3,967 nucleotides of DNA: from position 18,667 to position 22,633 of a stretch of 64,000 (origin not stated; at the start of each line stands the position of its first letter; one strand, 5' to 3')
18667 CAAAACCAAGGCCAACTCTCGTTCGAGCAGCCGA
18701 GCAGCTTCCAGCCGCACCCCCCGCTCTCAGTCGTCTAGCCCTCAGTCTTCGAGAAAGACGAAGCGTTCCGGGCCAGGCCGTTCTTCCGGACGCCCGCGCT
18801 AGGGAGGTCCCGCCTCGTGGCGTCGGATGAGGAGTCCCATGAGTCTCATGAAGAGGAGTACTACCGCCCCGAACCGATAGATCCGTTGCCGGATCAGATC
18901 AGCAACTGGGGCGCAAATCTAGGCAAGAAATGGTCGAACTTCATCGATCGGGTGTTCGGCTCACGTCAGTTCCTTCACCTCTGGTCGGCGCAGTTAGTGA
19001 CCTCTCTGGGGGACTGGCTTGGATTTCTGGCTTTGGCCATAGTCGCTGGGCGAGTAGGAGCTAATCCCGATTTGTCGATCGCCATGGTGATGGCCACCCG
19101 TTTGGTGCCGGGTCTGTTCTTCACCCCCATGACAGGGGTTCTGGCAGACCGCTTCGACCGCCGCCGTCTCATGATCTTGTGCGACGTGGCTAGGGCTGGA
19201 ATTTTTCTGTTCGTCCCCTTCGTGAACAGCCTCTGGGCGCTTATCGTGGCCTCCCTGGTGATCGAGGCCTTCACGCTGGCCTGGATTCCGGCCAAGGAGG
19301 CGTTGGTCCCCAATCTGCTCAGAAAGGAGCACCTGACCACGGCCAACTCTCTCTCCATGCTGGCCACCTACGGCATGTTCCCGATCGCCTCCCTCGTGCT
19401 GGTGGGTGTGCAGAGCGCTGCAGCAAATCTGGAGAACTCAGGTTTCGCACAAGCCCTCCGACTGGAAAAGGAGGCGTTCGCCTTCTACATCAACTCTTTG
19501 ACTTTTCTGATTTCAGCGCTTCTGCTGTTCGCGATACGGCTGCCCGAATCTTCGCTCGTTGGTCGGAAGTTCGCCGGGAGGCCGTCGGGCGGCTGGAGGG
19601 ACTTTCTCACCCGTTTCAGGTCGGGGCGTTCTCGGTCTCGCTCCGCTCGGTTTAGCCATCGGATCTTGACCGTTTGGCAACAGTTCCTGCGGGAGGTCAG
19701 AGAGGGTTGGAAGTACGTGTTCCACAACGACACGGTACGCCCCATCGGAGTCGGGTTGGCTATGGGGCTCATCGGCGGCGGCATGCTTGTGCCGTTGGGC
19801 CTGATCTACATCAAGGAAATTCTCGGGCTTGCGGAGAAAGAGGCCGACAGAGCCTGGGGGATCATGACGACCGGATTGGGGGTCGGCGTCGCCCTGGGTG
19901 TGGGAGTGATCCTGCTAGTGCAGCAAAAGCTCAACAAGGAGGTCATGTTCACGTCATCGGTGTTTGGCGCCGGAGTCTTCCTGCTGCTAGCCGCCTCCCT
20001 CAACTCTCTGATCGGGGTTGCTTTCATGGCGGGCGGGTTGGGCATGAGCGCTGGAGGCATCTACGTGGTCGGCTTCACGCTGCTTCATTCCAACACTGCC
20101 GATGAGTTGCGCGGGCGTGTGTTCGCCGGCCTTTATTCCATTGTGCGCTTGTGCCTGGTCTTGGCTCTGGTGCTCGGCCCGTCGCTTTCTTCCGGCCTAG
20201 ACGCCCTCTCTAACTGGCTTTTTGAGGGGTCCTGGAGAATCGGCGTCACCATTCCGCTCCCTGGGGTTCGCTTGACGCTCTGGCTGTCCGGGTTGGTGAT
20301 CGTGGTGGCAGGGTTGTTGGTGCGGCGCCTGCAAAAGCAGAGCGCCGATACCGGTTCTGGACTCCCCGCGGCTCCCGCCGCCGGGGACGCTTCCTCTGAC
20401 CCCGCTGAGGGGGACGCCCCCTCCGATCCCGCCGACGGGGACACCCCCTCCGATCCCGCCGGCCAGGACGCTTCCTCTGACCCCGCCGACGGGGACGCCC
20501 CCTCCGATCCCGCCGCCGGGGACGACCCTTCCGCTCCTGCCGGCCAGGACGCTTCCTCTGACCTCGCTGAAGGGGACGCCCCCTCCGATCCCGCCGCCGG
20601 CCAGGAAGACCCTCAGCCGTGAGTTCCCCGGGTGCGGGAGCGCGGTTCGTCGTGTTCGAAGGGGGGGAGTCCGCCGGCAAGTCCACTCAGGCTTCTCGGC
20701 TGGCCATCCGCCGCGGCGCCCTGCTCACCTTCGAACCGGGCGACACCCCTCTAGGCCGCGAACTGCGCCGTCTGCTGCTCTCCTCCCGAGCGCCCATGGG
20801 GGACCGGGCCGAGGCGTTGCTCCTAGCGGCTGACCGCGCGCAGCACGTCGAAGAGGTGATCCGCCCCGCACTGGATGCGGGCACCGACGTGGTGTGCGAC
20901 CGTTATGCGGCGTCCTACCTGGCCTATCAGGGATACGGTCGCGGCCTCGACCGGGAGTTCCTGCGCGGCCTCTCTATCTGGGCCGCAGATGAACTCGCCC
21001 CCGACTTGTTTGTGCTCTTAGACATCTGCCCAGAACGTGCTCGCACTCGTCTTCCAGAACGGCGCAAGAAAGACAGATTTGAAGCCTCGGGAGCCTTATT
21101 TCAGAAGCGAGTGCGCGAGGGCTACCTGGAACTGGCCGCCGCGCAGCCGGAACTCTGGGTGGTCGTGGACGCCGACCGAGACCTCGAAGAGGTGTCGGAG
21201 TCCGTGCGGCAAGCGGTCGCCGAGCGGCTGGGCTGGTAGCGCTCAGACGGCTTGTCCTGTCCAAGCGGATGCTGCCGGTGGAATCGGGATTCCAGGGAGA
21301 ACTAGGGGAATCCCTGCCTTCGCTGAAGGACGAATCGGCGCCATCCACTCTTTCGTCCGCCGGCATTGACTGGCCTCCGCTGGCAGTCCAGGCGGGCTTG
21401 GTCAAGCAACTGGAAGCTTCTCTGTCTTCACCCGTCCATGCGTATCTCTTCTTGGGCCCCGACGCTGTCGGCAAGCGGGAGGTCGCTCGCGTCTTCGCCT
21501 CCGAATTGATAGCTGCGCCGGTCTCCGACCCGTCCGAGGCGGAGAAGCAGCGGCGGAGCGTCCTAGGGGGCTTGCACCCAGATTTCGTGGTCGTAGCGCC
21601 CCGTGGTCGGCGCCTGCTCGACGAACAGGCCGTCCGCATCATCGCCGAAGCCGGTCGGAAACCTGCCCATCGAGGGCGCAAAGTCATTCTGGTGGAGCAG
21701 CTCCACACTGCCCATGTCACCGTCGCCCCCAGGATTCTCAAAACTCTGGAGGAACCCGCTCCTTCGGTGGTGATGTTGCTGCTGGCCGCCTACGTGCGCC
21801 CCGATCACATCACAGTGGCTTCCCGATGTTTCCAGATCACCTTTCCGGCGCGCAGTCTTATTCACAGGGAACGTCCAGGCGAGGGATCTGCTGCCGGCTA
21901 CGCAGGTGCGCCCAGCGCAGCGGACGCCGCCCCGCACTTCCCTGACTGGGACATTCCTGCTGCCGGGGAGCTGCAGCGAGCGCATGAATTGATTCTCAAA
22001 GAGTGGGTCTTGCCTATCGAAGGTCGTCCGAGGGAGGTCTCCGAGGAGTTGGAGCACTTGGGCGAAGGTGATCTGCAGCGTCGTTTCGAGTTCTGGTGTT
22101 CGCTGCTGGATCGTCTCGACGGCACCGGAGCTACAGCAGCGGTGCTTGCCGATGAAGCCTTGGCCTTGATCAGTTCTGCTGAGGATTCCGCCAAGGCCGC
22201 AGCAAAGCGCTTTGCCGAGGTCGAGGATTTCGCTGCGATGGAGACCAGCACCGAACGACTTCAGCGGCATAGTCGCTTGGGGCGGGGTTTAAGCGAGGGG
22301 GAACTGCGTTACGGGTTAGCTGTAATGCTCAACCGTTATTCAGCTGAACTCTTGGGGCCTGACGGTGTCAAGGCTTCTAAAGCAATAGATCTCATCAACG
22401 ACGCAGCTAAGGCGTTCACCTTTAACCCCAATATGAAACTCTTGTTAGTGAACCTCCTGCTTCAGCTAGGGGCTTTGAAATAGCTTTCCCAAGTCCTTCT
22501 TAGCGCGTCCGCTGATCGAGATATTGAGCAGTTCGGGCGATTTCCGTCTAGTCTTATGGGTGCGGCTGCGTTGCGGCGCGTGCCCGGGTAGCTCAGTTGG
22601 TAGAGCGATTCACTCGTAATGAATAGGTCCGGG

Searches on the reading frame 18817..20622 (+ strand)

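Call 9: search_protein_families(library=pfam, proteins=[window:18817-20622:+], max_evalue=0.01)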
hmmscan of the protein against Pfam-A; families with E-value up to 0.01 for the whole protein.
window:18817-20622:+ (601 aa): 3 families
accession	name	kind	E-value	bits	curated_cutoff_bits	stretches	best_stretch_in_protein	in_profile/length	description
PF07690.21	MFS_1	-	5.4e-16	58.9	33.4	1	55-437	1-333/347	Major Facilitator Superfamily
PF05977.19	MFS_3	-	3.7e-11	42.6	27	1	50-182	10-146/524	Transmembrane secretion effector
PF12832.13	MFS_1_like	-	0.0004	20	25.2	1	88-170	36-122/373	MFS_1 like family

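Call 10: search_protein_families(library=ncbifam, proteins=[window:18817-20622:+], max_evalue=0.01)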
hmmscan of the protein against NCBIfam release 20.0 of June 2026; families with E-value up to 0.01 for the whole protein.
window:18817-20622:+ (601 aa): 7 families
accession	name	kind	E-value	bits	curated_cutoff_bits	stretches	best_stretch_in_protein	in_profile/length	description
TIGR00900.1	2A0121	subfamily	1.4e-41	143.1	319.6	1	52-458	1-360/364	H+ Antiporter protein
NF006386.0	PRK08633.1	equivalog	1.1e-10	40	1221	1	81-204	42-164/1147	acyl-[ACP]--phospholipid O-acyltransferase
NF000245.1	macrolide_MefA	exception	1.1e-07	31.2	675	1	50-180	9-143/405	macrolide efflux MFS transporter Mef(A)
NF007792.0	PRK10489.1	equivalog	3.6e-07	29.5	324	1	50-204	17-174/419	enterobactin transporter EntS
NF005291.0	PRK06814.1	equivalog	5.1e-07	28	1349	1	46-185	7-154/1140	acyl-[ACP]--phospholipid O-acyltransferase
NF007472.0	PRK10054.1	equivalog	8.8e-07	28.3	582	1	87-146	44-103/395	efflux MFS transporter YdeE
TIGR00880.1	2_A_01_02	superfamily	1.3e-06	28.6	131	1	100-185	12-97/141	multidrug resistance protein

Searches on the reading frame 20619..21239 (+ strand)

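Call 9: search_protein_families(library=pfam, proteins=[window:20619-21239:+], max_evalue=0.01)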
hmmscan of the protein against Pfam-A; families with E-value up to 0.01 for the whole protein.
window:20619-21239:+ (206 aa): 3 families
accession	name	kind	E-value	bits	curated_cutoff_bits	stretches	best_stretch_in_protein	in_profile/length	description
PF02223.23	Thymidylate_kin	-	2.3e-42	145.2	27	1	13-195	1-184/185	Thymidylate kinase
PF13521.12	AAA_28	-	1.5e-07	32.2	27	1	11-150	2-130/164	AAA domain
PF13207.12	AAA_17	-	2e-05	25.3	27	1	111-153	85-127/136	AAA domain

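Call 10: search_protein_families(library=ncbifam, proteins=[window:20619-21239:+], max_evalue=0.01)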
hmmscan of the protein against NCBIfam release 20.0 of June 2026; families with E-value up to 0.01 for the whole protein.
window:20619-21239:+ (206 aa): 2 families
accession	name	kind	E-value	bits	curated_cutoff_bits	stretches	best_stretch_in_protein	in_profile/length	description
TIGR00041.1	DTMP_kinase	equivalog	1.1e-45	155.8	83.25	1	9-195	5-195/196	dTMP kinase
NF005923.0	PRK07933.1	equivalog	1.8e-13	50.4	193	1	11-199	3-210/213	dTMP kinase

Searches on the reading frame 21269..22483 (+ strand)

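Call 9: search_protein_families(library=pfam, proteins=[window:21269-22483:+], max_evalue=0.01)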
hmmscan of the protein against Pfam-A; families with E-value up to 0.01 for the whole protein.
window:21269-22483:+ (404 aa): 1 family
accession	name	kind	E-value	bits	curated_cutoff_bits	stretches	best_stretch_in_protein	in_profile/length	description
PF13177.12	DNA_pol3_delta2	-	3.4e-21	76.3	27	1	45-194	6-159/161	DNA polymerase III, delta subunit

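Call 10: search_protein_families(library=ncbifam, proteins=[window:21269-22483:+], max_evalue=0.01)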
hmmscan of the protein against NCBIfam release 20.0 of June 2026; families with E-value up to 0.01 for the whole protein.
window:21269-22483:+ (404 aa): 48 families (the best 25 are shown)
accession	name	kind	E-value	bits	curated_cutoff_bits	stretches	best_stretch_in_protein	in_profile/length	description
TIGR00678.1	holB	equivalog_domain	1.2e-27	96.7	180.6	1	55-194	13-154/188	DNA polymerase III subunit delta'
NF005926.0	PRK07940.1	equivalog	2.1e-19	70.1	300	1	52-192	33-171/394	DNA polymerase III subunit delta'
NF005638.0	PRK07399.1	subfamily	4e-19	68.8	230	2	119-192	110-182/317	DNA polymerase III subunit delta'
NF005972.1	PRK08058.1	equivalog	6.1e-19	68.4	340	1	41-193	10-166/328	DNA polymerase III subunit delta'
NF004310.0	PRK05707.1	equivalog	9.5e-17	61.4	280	1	43-195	10-165/328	DNA polymerase III subunit delta'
NF006430.0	PRK08699.1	equivalog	5.5e-15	55.2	481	1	46-195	11-172/325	DNA polymerase III subunit delta'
NF011520.0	PRK14959.1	equivalog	2.4e-14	52.7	798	1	57-193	39-176/624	DNA polymerase III subunits gamma and tau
NF006447.0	PRK08769.1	equivalog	3.6e-11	42.7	348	1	56-192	26-169/319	DNA polymerase III subunit delta'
TIGR02397.1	dnaX_nterm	equivalog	4.7e-11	42.5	250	1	56-193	36-174/355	DNA polymerase III subunit gamma/tau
NF011523.0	PRK14962.1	equivalog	1.4e-10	40.5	576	1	56-192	36-173/474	DNA polymerase III subunits gamma and tau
NF011512.0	PRK14950.1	equivalog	1.7e-10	40.7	593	1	44-196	24-180/585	DNA polymerase III subunits gamma and tau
NF005423.0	PRK07003.1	equivalog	2.2e-10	39.6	1260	1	56-191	38-174/831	DNA polymerase III subunit gamma/tau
NF011514.0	PRK14953.1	equivalog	4.4e-10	39.1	536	1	56-193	38-176/488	DNA polymerase III subunits gamma and tau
NF005408.0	PRK06964.1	equivalog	7.1e-10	38.7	483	1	122-192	117-190/342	DNA polymerase III subunit delta'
NF011519.0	PRK14958.1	equivalog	1.3e-09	37.3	912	1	41-191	21-174/509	DNA polymerase III subunits gamma and tau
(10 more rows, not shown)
